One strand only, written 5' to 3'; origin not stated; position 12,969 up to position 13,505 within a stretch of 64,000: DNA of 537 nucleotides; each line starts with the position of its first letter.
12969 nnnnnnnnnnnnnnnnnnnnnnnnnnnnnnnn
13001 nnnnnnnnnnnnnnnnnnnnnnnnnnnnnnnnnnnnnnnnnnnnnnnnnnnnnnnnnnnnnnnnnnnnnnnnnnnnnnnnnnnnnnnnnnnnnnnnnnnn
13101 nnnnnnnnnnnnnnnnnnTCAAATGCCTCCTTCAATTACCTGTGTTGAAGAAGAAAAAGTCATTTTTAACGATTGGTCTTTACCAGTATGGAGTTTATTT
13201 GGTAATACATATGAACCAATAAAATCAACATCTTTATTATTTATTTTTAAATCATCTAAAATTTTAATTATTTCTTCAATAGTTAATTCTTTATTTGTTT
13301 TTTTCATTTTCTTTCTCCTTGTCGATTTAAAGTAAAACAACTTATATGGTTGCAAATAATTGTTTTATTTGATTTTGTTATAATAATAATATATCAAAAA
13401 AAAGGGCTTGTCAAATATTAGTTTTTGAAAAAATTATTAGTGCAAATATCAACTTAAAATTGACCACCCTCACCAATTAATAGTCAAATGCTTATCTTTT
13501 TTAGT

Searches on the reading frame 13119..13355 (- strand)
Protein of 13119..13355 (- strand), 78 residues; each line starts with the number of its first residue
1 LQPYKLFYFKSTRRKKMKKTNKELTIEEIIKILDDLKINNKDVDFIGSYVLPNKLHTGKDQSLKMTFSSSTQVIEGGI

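Call 23: search_protein_families(library=pfam, proteins=[window:13119-13355:-], max_evalue=0.01)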
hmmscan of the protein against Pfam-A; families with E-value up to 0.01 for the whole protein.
window:13119-13355:- (78 aa): 1 family
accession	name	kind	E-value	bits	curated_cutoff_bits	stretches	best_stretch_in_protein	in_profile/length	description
PF08519.17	RFC1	-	0.0057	17.2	23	1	14-64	93-142/158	Replication factor RFC1 C terminal domain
